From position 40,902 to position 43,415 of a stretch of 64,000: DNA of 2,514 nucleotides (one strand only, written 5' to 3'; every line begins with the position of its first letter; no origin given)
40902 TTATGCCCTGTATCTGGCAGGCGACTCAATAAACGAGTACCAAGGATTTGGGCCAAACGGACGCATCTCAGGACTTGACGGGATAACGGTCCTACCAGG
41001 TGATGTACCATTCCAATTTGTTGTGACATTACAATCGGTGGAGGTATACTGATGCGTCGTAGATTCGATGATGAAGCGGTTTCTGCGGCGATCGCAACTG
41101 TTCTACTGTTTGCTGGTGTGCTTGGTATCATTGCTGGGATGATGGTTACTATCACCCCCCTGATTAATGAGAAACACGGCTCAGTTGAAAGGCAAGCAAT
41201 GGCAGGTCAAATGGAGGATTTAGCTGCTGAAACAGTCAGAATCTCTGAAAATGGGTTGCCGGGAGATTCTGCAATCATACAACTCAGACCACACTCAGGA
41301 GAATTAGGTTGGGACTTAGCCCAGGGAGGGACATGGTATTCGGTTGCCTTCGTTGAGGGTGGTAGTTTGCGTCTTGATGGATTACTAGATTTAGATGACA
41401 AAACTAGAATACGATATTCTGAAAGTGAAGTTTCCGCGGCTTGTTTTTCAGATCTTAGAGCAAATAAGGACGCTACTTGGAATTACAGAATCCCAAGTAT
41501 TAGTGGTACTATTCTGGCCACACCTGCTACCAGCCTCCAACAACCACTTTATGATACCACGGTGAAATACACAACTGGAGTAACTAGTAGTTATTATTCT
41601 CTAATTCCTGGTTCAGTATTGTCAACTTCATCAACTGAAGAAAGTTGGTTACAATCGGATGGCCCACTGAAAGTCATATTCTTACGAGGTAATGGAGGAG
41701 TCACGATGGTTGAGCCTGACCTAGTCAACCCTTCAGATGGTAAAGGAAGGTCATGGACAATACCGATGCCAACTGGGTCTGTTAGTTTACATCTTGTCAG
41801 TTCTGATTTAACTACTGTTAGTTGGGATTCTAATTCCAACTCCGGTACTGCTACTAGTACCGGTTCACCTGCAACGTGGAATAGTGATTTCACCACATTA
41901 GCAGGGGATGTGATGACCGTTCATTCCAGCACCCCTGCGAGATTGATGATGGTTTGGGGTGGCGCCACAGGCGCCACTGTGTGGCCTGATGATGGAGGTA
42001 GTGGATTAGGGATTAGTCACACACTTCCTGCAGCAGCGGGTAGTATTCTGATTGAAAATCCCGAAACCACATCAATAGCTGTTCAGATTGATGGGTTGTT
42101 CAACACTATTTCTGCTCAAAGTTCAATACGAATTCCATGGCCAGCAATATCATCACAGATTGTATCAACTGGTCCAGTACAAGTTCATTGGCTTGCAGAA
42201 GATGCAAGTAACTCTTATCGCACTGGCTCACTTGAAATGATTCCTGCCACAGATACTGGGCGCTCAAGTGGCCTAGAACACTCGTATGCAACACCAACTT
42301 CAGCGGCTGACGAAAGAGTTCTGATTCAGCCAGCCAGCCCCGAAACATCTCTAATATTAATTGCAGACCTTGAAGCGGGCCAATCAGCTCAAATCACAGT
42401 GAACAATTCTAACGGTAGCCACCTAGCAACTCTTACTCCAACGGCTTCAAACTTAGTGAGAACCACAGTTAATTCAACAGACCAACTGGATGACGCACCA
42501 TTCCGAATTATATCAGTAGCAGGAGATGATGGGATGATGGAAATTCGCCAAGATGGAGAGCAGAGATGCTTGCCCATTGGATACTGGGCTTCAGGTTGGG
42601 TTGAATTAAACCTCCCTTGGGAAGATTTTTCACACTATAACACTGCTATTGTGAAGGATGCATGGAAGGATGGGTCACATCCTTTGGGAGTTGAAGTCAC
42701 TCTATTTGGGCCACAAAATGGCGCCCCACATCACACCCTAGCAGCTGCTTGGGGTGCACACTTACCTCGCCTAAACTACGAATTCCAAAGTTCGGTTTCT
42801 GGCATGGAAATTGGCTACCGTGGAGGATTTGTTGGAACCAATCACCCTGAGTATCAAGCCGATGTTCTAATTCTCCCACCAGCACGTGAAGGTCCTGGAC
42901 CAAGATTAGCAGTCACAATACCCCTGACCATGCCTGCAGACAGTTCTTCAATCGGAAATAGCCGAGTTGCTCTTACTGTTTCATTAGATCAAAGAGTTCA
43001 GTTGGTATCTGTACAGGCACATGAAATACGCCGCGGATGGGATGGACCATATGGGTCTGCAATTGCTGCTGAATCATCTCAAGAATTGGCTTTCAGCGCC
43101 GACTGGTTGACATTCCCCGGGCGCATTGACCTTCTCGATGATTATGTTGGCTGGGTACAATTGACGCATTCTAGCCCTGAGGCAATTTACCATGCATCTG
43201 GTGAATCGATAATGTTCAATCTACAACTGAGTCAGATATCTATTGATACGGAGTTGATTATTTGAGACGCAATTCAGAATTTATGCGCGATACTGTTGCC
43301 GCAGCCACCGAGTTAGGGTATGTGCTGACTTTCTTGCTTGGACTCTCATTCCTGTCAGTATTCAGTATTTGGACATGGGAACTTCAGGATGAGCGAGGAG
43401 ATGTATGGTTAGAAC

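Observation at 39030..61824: Candidate self-contained surface glyco-appendage module: pilin-like operon converging on an aglB-protease-adhesin-STAND string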

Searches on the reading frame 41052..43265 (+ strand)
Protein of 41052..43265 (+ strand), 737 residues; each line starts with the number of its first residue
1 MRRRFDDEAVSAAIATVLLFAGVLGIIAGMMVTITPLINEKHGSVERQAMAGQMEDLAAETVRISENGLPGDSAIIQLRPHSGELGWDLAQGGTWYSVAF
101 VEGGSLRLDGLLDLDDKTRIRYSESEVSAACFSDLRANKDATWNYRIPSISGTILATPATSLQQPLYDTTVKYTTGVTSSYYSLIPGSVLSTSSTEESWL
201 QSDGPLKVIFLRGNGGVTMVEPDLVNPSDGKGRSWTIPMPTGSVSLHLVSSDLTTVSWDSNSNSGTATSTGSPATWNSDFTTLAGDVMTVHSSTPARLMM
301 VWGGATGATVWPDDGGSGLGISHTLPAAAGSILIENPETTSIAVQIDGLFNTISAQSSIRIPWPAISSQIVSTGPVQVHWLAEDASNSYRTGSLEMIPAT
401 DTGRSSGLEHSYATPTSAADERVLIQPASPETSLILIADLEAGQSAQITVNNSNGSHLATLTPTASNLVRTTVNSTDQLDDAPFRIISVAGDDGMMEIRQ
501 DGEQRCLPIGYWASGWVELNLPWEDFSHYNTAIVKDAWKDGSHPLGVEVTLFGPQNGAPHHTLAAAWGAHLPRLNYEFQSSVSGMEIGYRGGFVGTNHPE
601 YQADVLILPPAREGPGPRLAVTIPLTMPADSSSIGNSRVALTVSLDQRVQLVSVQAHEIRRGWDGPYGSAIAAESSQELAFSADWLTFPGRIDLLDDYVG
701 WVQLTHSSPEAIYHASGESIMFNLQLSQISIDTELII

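Call 4: search_protein_families(library=pfam, proteins=[window:41052-43265:+], max_evalue=0.01)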
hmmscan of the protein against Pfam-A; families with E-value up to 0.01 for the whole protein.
window:41052-43265:+ (737 aa): 0 families

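Call 14: find_homologous_proteins(query=window:41052-43265:+)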
Query window:41052-43265:+ (737 aa): 97 proteins with E <= 0.001 among 8000 candidates.
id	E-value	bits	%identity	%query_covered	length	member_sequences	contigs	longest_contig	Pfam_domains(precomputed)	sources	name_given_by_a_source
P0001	0.0e+0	1539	93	100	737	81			-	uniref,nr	uniref:Uncharacterized protein n=1 Tax=uncultured marine group II/III euryarchaeote KM3_12_E03 TaxID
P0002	0.0e+0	1241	74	100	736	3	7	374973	-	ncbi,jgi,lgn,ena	jgi:hypothetical protein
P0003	0.0e+0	1188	70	100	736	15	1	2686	-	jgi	jgi:hypothetical protein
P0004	0.0e+0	1185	69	100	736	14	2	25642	-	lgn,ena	-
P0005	0.0e+0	1161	69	100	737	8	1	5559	-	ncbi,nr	ncbi:MAG: hypothetical protein CMA77_04030 [Euryarchaeota archaeon]|nr:hypothetical protein [Euryarc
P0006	0.0e+0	1126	67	100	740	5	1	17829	-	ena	-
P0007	0.0e+0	1063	64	100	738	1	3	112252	-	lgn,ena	-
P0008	0.0e+0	1045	93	68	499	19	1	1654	-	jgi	jgi:hypothetical protein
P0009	0.0e+0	1026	62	100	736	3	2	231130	-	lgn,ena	-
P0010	2.1e-292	990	61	100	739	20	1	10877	-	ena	-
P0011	1.3e-285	968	58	100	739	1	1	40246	-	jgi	jgi:hypothetical protein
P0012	3.1e-282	956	58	100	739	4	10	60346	-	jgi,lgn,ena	jgi:hypothetical protein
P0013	1.7e-257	875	54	100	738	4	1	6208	-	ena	-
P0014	3.2e-256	870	53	100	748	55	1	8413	-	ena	-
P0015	2.3e-255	868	52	100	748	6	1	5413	-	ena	-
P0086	1.9e-116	408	36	100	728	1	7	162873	-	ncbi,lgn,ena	-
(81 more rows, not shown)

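Call 15: find_encoding_contigs(protein=P0002, flank=10000, max_places=2)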
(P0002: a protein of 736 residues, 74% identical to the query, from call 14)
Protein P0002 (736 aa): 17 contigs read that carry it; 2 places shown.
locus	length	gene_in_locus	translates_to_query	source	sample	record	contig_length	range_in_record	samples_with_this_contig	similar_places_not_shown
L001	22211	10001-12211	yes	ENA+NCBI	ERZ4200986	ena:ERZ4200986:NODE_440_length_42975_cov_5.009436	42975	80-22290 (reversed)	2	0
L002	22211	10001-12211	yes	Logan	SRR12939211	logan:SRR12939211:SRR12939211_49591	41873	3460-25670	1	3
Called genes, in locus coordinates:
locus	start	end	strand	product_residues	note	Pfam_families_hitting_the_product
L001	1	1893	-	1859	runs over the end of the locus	-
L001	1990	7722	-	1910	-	-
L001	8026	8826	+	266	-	PF00753:Lactamase_B, PF23023:Anti-Pycsar_Apyc1, PF12706:Lactamase_B_2, PF16661:Lactamase_B_6 (weak)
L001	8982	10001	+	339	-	-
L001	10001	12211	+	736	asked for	-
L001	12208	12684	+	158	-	-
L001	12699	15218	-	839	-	PF13191:AAA_16, PF07719:TPR_2 (faint), PF13176:TPR_7 (faint), PF13374:TPR_10 (faint), PF09976:TPR_21 (faint), PF13424:TPR_12 (weak), PF13428:TPR_14 (faint), PF13424:TPR_12, +6 more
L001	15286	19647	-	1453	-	PF17957:Big_7 (weak)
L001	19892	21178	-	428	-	PF00082:Peptidase_S8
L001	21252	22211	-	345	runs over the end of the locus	?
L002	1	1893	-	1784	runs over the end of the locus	?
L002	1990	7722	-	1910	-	-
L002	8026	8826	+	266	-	PF00753:Lactamase_B, PF23023:Anti-Pycsar_Apyc1, PF12706:Lactamase_B_2, PF16661:Lactamase_B_6 (weak)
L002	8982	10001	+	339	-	-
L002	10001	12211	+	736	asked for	-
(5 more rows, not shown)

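Call 16: find_encoding_contigs(protein=P0086, flank=10000, max_places=2)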
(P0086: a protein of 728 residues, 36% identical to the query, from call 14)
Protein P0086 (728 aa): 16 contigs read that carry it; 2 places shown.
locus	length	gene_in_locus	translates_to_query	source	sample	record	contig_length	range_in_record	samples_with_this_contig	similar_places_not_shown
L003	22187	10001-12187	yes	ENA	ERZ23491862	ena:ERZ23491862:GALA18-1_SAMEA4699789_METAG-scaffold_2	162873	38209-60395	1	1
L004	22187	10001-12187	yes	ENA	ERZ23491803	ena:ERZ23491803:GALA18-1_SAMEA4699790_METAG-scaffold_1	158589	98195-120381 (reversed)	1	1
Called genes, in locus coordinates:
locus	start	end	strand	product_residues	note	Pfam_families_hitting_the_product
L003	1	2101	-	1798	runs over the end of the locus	-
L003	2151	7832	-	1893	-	-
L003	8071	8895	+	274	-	PF00753:Lactamase_B, PF23023:Anti-Pycsar_Apyc1 (weak), PF12706:Lactamase_B_2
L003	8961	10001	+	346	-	-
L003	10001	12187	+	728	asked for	-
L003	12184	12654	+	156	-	-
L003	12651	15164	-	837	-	PF13191:AAA_16, PF13401:AAA_22 (faint), PF07719:TPR_2 (faint), PF07721:TPR_4 (faint), PF13176:TPR_7 (faint), PF17874:TPR_MalT (faint), PF13181:TPR_8 (faint), PF13424:TPR_12, +3 more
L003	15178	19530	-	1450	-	PF13229:Beta_helix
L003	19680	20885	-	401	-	PF00082:Peptidase_S8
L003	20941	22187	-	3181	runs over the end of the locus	PF02516:STT3, PF13231:PMT_2 (weak), PF13620:CarboxypepD_reg (weak)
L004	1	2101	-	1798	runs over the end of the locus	-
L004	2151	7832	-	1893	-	-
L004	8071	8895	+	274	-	PF00753:Lactamase_B, PF23023:Anti-Pycsar_Apyc1 (weak), PF12706:Lactamase_B_2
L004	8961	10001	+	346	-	-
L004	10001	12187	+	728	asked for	-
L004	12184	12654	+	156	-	-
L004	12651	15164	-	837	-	PF13191:AAA_16, PF13401:AAA_22 (faint), PF07719:TPR_2 (faint), PF07721:TPR_4 (faint), PF13176:TPR_7 (faint), PF17874:TPR_MalT (faint), PF13181:TPR_8 (faint), PF13424:TPR_12, +3 more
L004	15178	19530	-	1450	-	PF13229:Beta_helix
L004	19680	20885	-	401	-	PF00082:Peptidase_S8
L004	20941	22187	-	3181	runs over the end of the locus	PF02516:STT3, PF13231:PMT_2 (weak), PF13620:CarboxypepD_reg (weak)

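Call 17: search_protein_families(library=pfam, proteins=[window:41052-43265:+], max_evalue=10)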
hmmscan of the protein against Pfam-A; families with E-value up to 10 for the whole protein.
window:41052-43265:+ (737 aa): 2 families
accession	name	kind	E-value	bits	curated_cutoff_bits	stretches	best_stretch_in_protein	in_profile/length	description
PF23960.2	DUF7289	-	0.021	14.8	27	1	9-79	2-72/238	Family of unknown function (DUF7289)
PF11480.13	ImmE5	-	0.036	14.8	25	1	88-126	23-61/82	Colicin-E5 Imm protein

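Call 18: search_protein_families(library=ncbifam, proteins=[window:41052-43265:+], max_evalue=1)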
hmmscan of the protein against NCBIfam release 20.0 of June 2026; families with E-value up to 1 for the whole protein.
window:41052-43265:+ (737 aa): 2 families
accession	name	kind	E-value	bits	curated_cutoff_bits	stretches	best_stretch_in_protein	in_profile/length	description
NF002732.0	PRK02649.1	equivalog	0.089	12.3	348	1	286-314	232-260/305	NAD(+) kinase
NF007243.0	PRK09685.1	equivalog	0.16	11.4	199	1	447-507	37-94/303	transcriptional regulator FeaR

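Call 20: find_related_loci(query=A1, collection=genome_contigs, flank=10000)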
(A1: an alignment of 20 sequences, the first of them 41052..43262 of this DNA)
Query A1 (737 aa) in genome_contigs; peptide patterns used: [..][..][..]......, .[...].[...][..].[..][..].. (x = any residue, [..] = any of these).
388 stretches matched a pattern; 214 encode a relative of the query (tblastn E <= 1e-3); the best 80 are kept; 80 distinct loci.
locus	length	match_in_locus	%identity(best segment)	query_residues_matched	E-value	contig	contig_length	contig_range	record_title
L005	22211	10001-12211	92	1-737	0e+0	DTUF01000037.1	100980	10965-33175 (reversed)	MAG TPA_asm: Candidatus Poseidoniales archaeon isolate UWMA-0098 NODE_50_length_100980_cov_13.722120, whole genome shotg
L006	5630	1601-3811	92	1-737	0e+0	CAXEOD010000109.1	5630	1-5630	MAG TPA_asm: uncultured Candidatus Poseidoniales archaeon isolate ERR599008_concoct_30 genome assembly, contig: ERZ83813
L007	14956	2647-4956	89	1-737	0e+0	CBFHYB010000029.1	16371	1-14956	MAG: Candidatus Thalassarchaeaceae archaeon isolate AGTU_5_bin_47_strict genome assembly, contig: AGTU_5_bin_47_strict_c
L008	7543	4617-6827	92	1-737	0e+0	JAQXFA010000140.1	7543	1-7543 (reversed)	MAG: Candidatus Thalassarchaeaceae archaeon isolate cluster2-bin.16 k141_512195, whole genome shotgun sequence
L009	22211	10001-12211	90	1-737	0e+0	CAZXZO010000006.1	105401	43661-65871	MAG TPA_asm: uncultured Candidatus Poseidoniales archaeon isolate binchicken_co46_552 genome assembly, contig: NODE_258_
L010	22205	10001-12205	74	1-736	0e+0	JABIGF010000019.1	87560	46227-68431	MAG: Methanobacteriota archaeon isolate SI053_bin38 k141_570952, whole genome shotgun sequence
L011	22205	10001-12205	69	1-736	0e+0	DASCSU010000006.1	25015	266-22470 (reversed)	MAG TPA_asm: Candidatus Thalassarchaeaceae archaeon isolate Ts_MAG_36 NODE_6_length_25015_cov_1.595092, whole genome sho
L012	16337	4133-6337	70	1-736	0e+0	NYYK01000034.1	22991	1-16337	MAG: Methanobacteriota archaeon isolate ARS80 36797, whole genome shotgun sequence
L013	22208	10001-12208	69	1-736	0e+0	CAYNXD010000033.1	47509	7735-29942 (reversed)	MAG TPA_asm: uncultured Candidatus Poseidoniales archaeon isolate SRP092796_co2_761 genome assembly, contig: k141_203766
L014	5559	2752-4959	69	1-736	0e+0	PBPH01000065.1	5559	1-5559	MAG: Methanobacteriota archaeon isolate RS368 TaraRedSea_contig_150601, whole genome shotgun sequence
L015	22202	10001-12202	62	1-735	0e+0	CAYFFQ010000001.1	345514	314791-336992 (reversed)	MAG TPA_asm: uncultured Candidatus Poseidoniales archaeon isolate ERP019367_co1_102 genome assembly, contig: NODE_36_len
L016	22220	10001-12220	67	1-736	0e+0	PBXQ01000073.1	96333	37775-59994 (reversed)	MAG: Thermoplasmata archaeon isolate RS476 TaraRedSea_contig_52955, whole genome shotgun sequence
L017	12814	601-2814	60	1-736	0e+0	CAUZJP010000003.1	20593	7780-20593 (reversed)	MAG: Candidatus Thalassarchaeaceae archaeon isolate CB11b_AW.8 genome assembly, contig: Ga0310124_10000943, whole genome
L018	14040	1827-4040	61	1-736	0e+0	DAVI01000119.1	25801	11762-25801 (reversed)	MAG TPA_asm: Euryarchaeota archaeon UBA59 UBA59_contig_56798, whole genome shotgun sequence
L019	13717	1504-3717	61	1-736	0e+0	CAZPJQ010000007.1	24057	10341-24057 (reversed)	MAG TPA_asm: uncultured Candidatus Poseidoniales archaeon isolate SRP092902_co1_78 genome assembly, contig: NODE_2780_le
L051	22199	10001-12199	37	1-731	1e-138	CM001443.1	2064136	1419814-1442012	MAG: uncultured Candidatus Poseidoniales archaeon isolate MG-II chromosome, whole genome shotgun sequence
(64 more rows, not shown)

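Call 45: search_solved_structures(query=A4, max_evalue=10)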
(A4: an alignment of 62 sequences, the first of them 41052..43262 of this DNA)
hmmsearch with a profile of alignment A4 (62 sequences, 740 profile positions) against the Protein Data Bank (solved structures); distinct sequences matched with E-value up to 10: 4.
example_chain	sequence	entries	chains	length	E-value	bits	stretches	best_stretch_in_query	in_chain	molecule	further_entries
5t1x_A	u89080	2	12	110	0.38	12.2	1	251-339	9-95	Lectin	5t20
5j76_A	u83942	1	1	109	0.4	12.1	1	250-339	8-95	12kD storage protein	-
3r0e_A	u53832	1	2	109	0.42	12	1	252-340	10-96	Lectin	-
5d5g_A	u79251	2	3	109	0.43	12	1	272-340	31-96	Tuber agglutinin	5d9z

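Call 47: find_related_loci(query=L051:7-2055:-, collection=metagenome_contigs, flank=10000)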
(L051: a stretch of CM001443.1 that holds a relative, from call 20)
Query L051:7-2055:- (683 aa) in metagenome_contigs; peptide patterns used: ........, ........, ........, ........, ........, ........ (x = any residue, [..] = any of these).
91 stretches matched a pattern; 71 encode a relative of the query (tblastn E <= 1e-3); 71 distinct loci.
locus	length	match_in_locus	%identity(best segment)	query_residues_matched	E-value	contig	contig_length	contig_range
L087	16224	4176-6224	100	1-683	0e+0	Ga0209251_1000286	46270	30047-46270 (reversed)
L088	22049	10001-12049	100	1-683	0e+0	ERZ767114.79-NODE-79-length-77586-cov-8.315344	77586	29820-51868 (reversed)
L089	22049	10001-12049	98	1-683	0e+0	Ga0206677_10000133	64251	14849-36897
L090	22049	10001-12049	97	1-683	0e+0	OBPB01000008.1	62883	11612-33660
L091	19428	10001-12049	97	1-683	0e+0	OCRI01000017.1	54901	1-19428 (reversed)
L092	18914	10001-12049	96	1-683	0e+0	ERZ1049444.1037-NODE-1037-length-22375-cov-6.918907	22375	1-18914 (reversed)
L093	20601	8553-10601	90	1-683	0e+0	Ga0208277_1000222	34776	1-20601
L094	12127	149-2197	89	1-683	0e+0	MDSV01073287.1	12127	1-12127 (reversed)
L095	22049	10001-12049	86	1-683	0e+0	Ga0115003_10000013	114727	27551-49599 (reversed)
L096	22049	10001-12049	86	1-683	0e+0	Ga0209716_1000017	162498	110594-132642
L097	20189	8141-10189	87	1-683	0e+0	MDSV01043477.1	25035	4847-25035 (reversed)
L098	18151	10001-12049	86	1-683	0e+0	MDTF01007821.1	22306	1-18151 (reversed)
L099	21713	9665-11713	85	1-683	0e+0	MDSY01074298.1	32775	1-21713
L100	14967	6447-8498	85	1-683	0e+0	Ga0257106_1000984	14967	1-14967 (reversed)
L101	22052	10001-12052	84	1-683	0e+0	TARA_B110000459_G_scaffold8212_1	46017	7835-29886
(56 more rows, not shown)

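Call 49: search_protein_representatives(alignment_id=A1)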
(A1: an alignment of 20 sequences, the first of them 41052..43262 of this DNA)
Query: 20 sequences, 738 profile positions. Proteins with E-value up to 0.001 (for the whole library): 121; up to 1e-10: 96; up to 1e-30: 41. The best 121 are listed.
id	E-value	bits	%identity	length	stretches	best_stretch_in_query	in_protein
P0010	0.0e+00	1108.9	-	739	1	1-736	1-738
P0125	0.0e+00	1038.5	-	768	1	1-735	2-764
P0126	1.5e-242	823.7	-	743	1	3-737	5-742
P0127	1.5e-233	793.9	-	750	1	2-731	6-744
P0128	2.7e-232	789.8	-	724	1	30-735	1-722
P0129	3.7e-227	772.8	-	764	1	3-736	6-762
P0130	3.7e-222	756.3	-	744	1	5-734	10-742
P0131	3.2e-219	746.6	-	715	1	4-733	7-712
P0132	1.2e-218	744.6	-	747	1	3-735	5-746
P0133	5.2e-211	719.4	-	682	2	2-420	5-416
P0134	7.3e-201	685.9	-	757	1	3-736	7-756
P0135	6.9e-176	603.3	-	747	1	5-733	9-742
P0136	1.1e-139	483.6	-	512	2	479-737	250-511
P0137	3.0e-111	389.6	-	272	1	471-734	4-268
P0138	2.6e-105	369.9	-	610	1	129-734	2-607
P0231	5.6e-06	41.6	-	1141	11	543-597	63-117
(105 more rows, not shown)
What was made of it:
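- Closest known: Archaeal minor pilin sets of euryarchaeal type IV pilus loci. Different: The family is confined to Poseidoniales (call 49).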

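Call 51: list_cluster_members(proteins=[P0135, P0134, P0131, P0129, P0127, P0231])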
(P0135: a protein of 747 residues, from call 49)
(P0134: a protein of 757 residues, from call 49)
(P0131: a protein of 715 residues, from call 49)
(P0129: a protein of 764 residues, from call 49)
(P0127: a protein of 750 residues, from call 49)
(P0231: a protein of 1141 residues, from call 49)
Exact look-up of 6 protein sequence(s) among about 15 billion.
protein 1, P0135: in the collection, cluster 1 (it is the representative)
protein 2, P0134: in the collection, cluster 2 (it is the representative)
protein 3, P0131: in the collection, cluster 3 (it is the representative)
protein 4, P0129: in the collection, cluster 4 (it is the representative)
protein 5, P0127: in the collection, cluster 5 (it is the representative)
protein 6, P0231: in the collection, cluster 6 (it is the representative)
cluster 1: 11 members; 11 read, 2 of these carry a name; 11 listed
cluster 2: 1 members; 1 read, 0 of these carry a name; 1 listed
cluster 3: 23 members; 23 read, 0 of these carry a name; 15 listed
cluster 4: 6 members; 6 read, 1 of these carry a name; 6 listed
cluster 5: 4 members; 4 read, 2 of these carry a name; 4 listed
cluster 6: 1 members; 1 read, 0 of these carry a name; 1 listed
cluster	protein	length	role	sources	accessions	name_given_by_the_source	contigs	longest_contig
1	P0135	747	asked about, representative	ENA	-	-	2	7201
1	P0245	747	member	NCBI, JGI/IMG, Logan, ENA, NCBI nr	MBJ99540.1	MAG: hypothetical protein CMB48_00820 [Euryarchaeota archaeon] | hypothetical protein [Euryarchaeota archaeon]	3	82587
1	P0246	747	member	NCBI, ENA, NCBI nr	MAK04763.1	MAG: hypothetical protein CMA03_02605 [Euryarchaeota archaeon] | hypothetical protein [Euryarchaeota archaeon]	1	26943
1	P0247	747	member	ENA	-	-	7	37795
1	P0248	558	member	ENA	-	-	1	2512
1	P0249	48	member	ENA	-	-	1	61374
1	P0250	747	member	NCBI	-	-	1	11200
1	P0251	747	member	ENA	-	-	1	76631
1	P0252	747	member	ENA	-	-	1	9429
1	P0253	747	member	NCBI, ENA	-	-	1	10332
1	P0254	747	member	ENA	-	-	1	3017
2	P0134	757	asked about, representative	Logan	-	-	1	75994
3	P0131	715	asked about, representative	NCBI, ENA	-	-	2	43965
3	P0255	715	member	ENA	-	-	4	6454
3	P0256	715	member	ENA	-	-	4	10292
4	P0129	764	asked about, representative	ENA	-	-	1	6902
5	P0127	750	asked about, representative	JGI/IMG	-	hypothetical protein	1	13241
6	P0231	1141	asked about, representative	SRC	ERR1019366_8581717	-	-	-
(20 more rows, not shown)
